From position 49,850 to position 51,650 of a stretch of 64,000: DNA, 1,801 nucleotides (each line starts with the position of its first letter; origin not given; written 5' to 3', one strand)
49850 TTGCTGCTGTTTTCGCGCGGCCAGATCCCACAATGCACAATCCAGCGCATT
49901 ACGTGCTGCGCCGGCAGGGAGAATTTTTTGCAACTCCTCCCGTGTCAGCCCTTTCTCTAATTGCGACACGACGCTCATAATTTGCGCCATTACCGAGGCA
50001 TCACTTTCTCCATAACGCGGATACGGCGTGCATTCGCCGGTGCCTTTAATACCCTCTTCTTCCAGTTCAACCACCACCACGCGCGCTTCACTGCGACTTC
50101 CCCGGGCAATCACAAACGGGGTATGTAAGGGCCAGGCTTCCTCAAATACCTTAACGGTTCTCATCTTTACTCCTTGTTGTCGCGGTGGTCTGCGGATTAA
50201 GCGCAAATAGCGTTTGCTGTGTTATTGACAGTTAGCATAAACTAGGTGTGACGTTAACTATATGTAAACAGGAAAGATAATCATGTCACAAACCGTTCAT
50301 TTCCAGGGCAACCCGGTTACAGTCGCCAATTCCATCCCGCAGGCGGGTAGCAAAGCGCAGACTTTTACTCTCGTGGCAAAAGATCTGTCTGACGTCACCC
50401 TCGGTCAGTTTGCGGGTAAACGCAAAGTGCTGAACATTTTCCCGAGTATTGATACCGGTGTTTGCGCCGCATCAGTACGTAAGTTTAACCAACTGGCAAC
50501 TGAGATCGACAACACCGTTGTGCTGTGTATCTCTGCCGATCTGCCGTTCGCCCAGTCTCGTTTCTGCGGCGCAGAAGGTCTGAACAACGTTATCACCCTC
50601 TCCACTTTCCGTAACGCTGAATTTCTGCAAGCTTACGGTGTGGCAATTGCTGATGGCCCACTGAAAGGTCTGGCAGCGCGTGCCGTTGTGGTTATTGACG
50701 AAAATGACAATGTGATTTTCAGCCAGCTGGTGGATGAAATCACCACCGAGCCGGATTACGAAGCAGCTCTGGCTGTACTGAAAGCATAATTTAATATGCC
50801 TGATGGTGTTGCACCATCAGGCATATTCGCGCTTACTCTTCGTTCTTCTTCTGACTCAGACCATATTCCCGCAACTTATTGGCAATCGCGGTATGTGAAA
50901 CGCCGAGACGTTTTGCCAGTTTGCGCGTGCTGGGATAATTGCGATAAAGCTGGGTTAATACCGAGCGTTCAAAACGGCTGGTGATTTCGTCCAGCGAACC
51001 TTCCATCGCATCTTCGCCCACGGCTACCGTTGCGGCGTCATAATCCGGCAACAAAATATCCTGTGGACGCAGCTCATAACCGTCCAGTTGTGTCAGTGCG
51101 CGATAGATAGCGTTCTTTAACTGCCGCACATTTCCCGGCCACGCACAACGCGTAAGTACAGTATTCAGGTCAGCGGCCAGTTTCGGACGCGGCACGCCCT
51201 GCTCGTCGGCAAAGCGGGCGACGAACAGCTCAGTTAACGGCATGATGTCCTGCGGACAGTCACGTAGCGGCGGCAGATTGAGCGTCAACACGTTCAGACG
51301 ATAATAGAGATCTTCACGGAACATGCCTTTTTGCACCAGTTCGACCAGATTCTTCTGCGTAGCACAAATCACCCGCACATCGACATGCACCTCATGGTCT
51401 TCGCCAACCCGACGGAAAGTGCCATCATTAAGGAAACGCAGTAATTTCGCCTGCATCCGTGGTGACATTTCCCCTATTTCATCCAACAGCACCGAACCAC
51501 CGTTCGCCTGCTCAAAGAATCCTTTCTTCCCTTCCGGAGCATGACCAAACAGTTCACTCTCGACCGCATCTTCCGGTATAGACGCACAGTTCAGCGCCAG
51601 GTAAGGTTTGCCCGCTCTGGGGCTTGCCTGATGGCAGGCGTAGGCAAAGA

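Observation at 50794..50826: Unusually long perfect hairpin between convergent tpx and tyrR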

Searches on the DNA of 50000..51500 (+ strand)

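Call 6: search_rna_families(source=window, start=50000, end=51500, threshold=evalue, max_evalue=10)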
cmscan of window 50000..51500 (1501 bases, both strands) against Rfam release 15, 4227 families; matches with E-value up to 10: 2.
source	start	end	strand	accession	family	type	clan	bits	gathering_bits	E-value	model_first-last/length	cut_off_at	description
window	50792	50828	-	RF03193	mir-2941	Gene; miRNA;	-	16.9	60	1.5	1-82/82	no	mir-2941 microRNA precursor family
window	51273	51321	-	RF01145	sR14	Gene; snRNA; snoRNA; CD-box;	-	11.8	38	4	1-54/54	no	Small nucleolar RNA sR14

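Call 7: search_dna_similar(query=window:50700-50920:+, collection=ecoli_genomes, mode=near, max_rows=20, rows=spread)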
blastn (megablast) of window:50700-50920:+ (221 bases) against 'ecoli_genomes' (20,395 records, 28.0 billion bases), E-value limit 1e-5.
Records with a match: 5428; places in all: 5462; records where one place covers at least 80% of the query: 5386.
Genomes with a match: 5414 of 5426; with a place that covers at least 80% of the query: 5381. Places per genome that has any: lowest 1, median 1, highest 2. On chromosomes: 5442 places; on plasmids: 20.
Best place of each record, by identity: >=99% 3349; 95-99% 2065; 80-90% 14.
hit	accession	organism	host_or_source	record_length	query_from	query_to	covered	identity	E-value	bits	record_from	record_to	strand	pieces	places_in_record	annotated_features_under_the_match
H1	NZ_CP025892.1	Escherichia coli strain 503025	Homo sapiens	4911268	1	221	100%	100.0%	3e-111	409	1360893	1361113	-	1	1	tpx: thiol peroxidase | tyrR: transcriptional regulator TyrR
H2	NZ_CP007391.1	Escherichia coli strain ST540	-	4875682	1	221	100%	100.0%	3e-111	409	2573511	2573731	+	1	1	tpx: thiol peroxidase | tyrR: transcriptional regulator TyrR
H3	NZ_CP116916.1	Escherichia coli strain MLI023K2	Homo sapiens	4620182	1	221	100%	100.0%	3e-111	409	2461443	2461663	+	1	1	tpx: thiol peroxidase | tyrR: transcriptional regulator TyrR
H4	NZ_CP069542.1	Escherichia coli strain FDAARGOS_1248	Homo sapiens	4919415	1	221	100%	100.0%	3e-111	409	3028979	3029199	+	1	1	tpx: thiol peroxidase | tyrR: transcriptional regulator TyrR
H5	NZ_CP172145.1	Escherichia coli strain GF66.2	chicken meat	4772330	1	221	100%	100.0%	3e-111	409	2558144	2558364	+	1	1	tpx: thiol peroxidase | tyrR: transcriptional regulator TyrR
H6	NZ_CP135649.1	Escherichia coli strain TUM14664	missing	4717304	1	221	100%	100.0%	3e-111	409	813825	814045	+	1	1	tpx: thiol peroxidase | tyrR: transcriptional regulator TyrR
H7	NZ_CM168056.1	Escherichia coli strain MC4100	MHBCA broth culture without antibiotic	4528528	1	221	100%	100.0%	3e-111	409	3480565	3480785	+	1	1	tpx: thiol peroxidase | tyrR: transcriptional regulator TyrR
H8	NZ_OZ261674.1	Escherichia coli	restricted access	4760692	1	221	100%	100.0%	3e-111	409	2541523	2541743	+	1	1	tpx: thiol peroxidase | tyrR: transcriptional regulator TyrR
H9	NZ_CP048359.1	Escherichia coli strain 53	environment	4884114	1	221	100%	99.5%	2e-109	403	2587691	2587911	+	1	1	tpx: thiol peroxidase | tyrR: transcriptional regulator TyrR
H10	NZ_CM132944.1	Escherichia coli strain 205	Homo sapiens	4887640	1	221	100%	99.5%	2e-109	403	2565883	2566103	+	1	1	tpx: thiol peroxidase | tyrR: transcriptional regulator TyrR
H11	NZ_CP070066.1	Escherichia coli strain FDAARGOS_1296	Homo sapiens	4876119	1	221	100%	99.1%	7e-108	398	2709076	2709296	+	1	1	tpx: thiol peroxidase | tyrR: transcriptional regulator TyrR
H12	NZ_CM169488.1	Escherichia coli strain EC13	Homo sapiens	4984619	1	221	100%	99.1%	7e-108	398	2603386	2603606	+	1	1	tpx: thiol peroxidase | tyrR: transcriptional regulator TyrR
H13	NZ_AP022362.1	Escherichia coli strain E302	Homo sapiens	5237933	1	221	100%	98.6%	3e-106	392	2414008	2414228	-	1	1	tpx: thiol peroxidase | tyrR: transcriptional regulator TyrR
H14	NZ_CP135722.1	Escherichia coli strain TUM1223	missing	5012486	1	221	100%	98.6%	3e-106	392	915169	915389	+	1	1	tpx: thiol peroxidase | tyrR: transcriptional regulator TyrR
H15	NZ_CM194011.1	Escherichia coli strain KSEC38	Homo sapiens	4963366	1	221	100%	98.6%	3e-106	392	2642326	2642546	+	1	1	tpx: thiol peroxidase | tyrR: transcriptional regulator TyrR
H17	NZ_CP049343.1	Escherichia coli strain UMB200201_11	Homo sapiens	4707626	1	221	100%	97.7%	7e-103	381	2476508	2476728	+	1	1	tpx: thiol peroxidase | tyrR: transcriptional regulator TyrR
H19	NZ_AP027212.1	Escherichia coli strain JNE131328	Homo sapiens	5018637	1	221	100%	97.3%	3e-101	375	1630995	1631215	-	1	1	tpx: thiol peroxidase | tyrR: transcriptional regulator TyrR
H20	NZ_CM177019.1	Escherichia coli strain RMDEC465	Homo sapiens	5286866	1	81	37%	97.5%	5e-30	139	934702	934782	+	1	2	tpx: thiol peroxidase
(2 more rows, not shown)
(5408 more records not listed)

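Call 11: get_annotated_region(hit=H20, flank=4000)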
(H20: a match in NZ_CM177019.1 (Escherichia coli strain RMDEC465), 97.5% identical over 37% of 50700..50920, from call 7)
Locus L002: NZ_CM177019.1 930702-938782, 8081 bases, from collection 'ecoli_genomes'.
description: Escherichia coli strain RMDEC465 chromosome, whole genome shotgun sequence
organism: Escherichia coli strain RMDEC465 (NCBI taxid 562)
replicon: chromosome; assembly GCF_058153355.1
host: Homo sapiens; source: stool; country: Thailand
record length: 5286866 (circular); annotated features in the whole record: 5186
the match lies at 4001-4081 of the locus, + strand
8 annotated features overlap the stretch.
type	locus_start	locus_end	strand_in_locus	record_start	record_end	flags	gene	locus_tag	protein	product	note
CDS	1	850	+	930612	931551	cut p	-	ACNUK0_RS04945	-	alpha/beta hydrolase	frameshifted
CDS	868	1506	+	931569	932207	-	-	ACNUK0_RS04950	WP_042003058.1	SDR family oxidoreductase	-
CDS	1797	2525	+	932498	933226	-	mpaA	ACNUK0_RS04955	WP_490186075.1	murein tripeptide amidase MpaA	-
CDS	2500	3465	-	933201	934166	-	ycjG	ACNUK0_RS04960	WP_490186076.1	L-Ala-D/L-Glu epimerase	-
CDS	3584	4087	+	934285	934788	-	tpx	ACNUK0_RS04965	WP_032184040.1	thiol peroxidase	-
CDS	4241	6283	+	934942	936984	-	-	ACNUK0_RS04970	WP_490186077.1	hypothetical protein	-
CDS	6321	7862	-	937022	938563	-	tyrR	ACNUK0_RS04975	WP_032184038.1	transcriptional regulator TyrR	-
CDS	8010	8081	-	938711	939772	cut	ycjF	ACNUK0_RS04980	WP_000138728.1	YcjF family protein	-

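Call 40: search_dna_similar(query=window:50776-50846:+, collection=ecoli_genomes, mode=near, max_rows=30, rows=spread)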
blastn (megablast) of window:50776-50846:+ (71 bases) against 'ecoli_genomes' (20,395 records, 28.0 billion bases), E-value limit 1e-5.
Records with a match: 4831; places in all: 4832; records where one place covers at least 80% of the query: 4831.
Genomes with a match: 4826 of 5426; with a place that covers at least 80% of the query: 4826. Places per genome that has any: lowest 1, median 1, highest 2. On chromosomes: 4821 places; on plasmids: 11.
Best place of each record, by identity: >=99% 2252; 95-99% 2574; 80-90% 5.
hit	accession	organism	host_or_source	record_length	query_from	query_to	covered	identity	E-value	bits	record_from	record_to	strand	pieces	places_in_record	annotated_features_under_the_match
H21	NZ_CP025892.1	Escherichia coli strain 503025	Homo sapiens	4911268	1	71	100%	100.0%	2e-28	132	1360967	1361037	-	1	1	tyrR: transcriptional regulator TyrR | tpx: thiol peroxidase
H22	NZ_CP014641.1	Escherichia coli strain BLK9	engineered variant of Escherichia coli ...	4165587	1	71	100%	100.0%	2e-28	132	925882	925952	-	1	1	tyrR: transcriptional regulator TyrR | tpx: thiol peroxidase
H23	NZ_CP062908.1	Escherichia coli strain Res13-Lact-EB12-05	Sus scrofa domesticus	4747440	1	71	100%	100.0%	2e-28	132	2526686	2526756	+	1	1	tpx: thiol peroxidase | tyrR: transcriptional regulator TyrR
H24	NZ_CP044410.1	Escherichia coli strain ecMN1F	Coffea arabica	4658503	1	71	100%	100.0%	2e-28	132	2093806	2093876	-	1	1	tyrR: transcriptional regulator TyrR | tpx: thiol peroxidase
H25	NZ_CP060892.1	Escherichia coli strain EC22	Homo sapiens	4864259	1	71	100%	100.0%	2e-28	132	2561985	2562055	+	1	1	tpx: thiol peroxidase | tyrR: transcriptional regulator TyrR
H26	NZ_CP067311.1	Escherichia coli strain 027_SK3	waste water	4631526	1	71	100%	100.0%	2e-28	132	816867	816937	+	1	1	tpx: thiol peroxidase | tyrR: transcriptional regulator TyrR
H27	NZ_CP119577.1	Escherichia coli strain C012_chr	broiler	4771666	1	71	100%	100.0%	2e-28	132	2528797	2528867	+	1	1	tpx: thiol peroxidase | tyrR: transcriptional regulator TyrR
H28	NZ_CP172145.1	Escherichia coli strain GF66.2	chicken meat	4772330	1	71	100%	100.0%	2e-28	132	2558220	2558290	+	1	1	tpx: thiol peroxidase | tyrR: transcriptional regulator TyrR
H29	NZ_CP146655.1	Escherichia coli strain MS 145-7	Homo sapiens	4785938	1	71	100%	100.0%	2e-28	132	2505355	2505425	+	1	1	tpx: thiol peroxidase | tyrR: transcriptional regulator TyrR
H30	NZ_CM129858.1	Escherichia coli strain SW071610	wastewater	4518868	1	71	100%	100.0%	2e-28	132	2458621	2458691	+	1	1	tpx: thiol peroxidase | tyrR: transcriptional regulator TyrR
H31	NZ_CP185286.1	Escherichia coli strain HS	Homo sapiens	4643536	1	71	100%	100.0%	2e-28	132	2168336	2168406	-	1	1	tyrR: transcriptional regulator TyrR | tpx: thiol peroxidase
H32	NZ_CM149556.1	Escherichia coli strain MEI1-1023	Soil surface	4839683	1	71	100%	100.0%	2e-28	132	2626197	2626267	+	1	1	tpx: thiol peroxidase | tyrR: transcriptional regulator TyrR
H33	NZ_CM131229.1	Escherichia coli strain 1-62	Pig farm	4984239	1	71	100%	100.0%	2e-28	132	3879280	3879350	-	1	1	tyrR: transcriptional regulator TyrR | tpx: thiol peroxidase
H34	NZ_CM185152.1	Escherichia coli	Human feces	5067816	1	71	100%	100.0%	2e-28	132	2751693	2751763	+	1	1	tpx: thiol peroxidase | tyrR: transcriptional regulator TyrR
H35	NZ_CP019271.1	Escherichia coli strain 13P460A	pig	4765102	1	71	100%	98.6%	9e-27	126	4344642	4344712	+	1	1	tpx: thiol peroxidase | tyrR: transcriptional regulator TyrR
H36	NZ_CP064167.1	Escherichia coli O157:H7 strain Wll001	Homo sapiens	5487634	1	71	100%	98.6%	9e-27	126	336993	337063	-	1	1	tyrR: transcriptional regulator TyrR | tpx: thiol peroxidase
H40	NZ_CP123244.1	Escherichia coli strain YZMc3-1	chicken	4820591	1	71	100%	98.6%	9e-27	126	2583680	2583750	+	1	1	tpx: thiol peroxidase | tyrR: transcriptional regulator TyrR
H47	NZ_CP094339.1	Escherichia coli strain W224N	cerebrospinal fluid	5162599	1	71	100%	97.2%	4e-25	121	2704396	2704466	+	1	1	tpx: thiol peroxidase | tyrR: transcriptional regulator TyrR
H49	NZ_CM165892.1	Escherichia coli strain N44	Homo sapiens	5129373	1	71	100%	97.2%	4e-25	121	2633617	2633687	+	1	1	tpx: thiol peroxidase | tyrR: transcriptional regulator TyrR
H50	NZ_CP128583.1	Escherichia coli strain VG48B2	farm environment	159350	2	71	99%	88.6%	5e-14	84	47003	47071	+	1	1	tpx: thiol peroxidase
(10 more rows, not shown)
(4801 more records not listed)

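Call 41: get_annotated_region(hit=H36, flank=60)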
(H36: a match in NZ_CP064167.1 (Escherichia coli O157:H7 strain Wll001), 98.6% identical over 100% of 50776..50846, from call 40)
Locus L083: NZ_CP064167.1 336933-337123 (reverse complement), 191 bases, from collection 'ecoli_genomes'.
description: Escherichia coli O157:H7 strain Wll001 chromosome, complete genome
organism: Escherichia coli O157:H7 strain Wll001 (NCBI taxid 83334)
replicon: chromosome; assembly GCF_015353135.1
host: Homo sapiens; source: -; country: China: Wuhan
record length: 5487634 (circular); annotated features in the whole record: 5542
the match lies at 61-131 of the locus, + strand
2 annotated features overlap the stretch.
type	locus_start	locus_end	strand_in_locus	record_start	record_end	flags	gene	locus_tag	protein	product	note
CDS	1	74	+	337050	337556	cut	tpx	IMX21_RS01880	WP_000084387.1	thiol peroxidase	-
CDS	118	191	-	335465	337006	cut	tyrR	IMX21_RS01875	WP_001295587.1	transcriptional regulator TyrR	-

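Call 42: get_annotated_region(hit=H40, flank=60)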
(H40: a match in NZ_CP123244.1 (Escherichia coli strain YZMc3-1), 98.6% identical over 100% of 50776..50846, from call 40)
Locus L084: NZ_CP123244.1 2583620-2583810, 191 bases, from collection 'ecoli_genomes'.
description: Escherichia coli strain YZMc3-1 chromosome, complete genome
organism: Escherichia coli strain YZMc3-1 (NCBI taxid 562)
replicon: chromosome; assembly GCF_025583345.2
host: chicken; source: feces; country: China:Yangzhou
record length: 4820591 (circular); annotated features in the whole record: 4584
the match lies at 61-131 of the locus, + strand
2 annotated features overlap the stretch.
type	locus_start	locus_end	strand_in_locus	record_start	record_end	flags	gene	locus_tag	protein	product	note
CDS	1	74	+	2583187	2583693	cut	tpx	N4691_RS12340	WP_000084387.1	thiol peroxidase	-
CDS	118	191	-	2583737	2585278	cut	tyrR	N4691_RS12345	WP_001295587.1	transcriptional regulator TyrR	-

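Call 43: get_annotated_region(hit=H47, flank=60)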
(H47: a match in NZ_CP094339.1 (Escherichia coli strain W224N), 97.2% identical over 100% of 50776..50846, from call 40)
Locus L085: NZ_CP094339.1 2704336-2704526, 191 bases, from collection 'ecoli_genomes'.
description: Escherichia coli strain W224N chromosome, complete genome
organism: Escherichia coli strain W224N (NCBI taxid 562)
replicon: chromosome; assembly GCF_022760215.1
host: -; source: cerebrospinal fluid; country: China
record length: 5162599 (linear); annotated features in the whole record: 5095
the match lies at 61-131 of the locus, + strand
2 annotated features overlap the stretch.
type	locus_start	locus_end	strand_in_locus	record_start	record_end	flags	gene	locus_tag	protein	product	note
CDS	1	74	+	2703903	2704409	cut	tpx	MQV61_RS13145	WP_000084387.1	thiol peroxidase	-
CDS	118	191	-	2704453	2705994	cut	tyrR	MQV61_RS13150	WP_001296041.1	transcriptional regulator TyrR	-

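Call 44: get_annotated_region(hit=H49, flank=60)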
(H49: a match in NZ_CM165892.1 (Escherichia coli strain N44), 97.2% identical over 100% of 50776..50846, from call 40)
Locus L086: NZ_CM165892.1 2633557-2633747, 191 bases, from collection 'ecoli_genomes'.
description: Escherichia coli strain N44 chromosome, whole genome shotgun sequence
organism: Escherichia coli strain N44 (NCBI taxid 562)
replicon: chromosome; assembly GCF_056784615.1
host: Homo sapiens; source: CSF; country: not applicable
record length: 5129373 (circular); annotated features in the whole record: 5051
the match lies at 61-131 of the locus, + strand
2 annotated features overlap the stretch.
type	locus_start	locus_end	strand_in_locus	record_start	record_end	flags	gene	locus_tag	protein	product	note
CDS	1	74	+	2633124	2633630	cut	tpx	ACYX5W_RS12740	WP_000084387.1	thiol peroxidase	-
CDS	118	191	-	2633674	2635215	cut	tyrR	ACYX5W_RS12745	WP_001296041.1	transcriptional regulator TyrR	-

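Call 45: get_annotated_region(hit=H50, flank=3000)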
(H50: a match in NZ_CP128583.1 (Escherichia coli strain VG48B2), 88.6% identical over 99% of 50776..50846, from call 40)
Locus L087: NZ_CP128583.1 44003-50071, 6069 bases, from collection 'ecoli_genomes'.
description: Escherichia coli strain VG48B2 plasmid p48B2a, complete sequence
organism: Escherichia coli strain VG48B2 (NCBI taxid 562)
replicon: plasmid p48B2a; assembly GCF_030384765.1
host: -; source: farm environment; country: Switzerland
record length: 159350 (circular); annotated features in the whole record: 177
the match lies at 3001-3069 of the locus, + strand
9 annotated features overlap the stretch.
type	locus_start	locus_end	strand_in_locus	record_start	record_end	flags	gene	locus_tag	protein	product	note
CDS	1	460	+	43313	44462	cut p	-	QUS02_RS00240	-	IS3-like element ISEc16 family transposase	frameshifted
CDS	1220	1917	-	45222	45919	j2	-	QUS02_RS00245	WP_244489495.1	IS1-like element IS1A family transposase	programmed frameshift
CDS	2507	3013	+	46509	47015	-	tpx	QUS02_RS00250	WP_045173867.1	thiol peroxidase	-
CDS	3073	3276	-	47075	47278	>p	-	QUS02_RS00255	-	IS3 family transposase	internal stop; incomplete; partial in the middle of a contig; missing N-terminus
CDS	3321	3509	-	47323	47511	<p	-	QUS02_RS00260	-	helix-turn-helix domain-containing protein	incomplete; partial in the middle of a contig; missing C-terminus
CDS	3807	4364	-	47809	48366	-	-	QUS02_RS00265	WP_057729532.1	hypothetical protein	-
CDS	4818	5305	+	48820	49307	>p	-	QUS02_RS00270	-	IS630 family transposase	frameshifted; internal stop; incomplete; partial in the middle of a contig; missing C-terminus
CDS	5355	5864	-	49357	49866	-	-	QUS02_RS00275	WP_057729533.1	hypothetical protein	-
CDS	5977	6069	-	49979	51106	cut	-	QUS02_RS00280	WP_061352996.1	VasL domain-containing protein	-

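Call 46: get_annotated_region(hit=H19, flank=10)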
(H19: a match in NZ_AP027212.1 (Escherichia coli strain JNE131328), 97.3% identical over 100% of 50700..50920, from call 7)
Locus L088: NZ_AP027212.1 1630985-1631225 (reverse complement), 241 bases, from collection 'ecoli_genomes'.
description: Escherichia coli strain JNE131328 chromosome, complete genome
organism: Escherichia coli strain JNE131328 (NCBI taxid 562)
replicon: chromosome; assembly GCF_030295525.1
host: Homo sapiens; source: -; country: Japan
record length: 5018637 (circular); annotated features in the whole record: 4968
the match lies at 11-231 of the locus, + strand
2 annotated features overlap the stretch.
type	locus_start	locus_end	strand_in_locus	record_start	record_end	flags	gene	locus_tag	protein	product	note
CDS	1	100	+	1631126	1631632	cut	tpx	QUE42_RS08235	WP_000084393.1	thiol peroxidase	-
CDS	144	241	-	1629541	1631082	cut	tyrR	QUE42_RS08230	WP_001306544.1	transcriptional regulator TyrR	-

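Call 47: get_annotated_region(hit=H17, flank=10)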
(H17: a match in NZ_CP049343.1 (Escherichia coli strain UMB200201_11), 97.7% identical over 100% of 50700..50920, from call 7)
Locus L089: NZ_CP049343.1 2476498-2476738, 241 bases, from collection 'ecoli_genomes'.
description: Escherichia coli strain UMB200201_11 chromosome, complete genome
organism: Escherichia coli strain UMB200201_11 (NCBI taxid 562)
replicon: chromosome; assembly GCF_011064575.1
host: Homo sapiens; source: missing; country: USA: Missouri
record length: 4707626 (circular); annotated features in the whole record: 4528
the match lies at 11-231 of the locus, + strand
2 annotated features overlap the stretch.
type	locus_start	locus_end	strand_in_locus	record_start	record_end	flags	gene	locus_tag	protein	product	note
CDS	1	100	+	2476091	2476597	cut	tpx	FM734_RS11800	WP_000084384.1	thiol peroxidase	-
CDS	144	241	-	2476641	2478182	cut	tyrR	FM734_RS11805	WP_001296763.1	transcriptional regulator TyrR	-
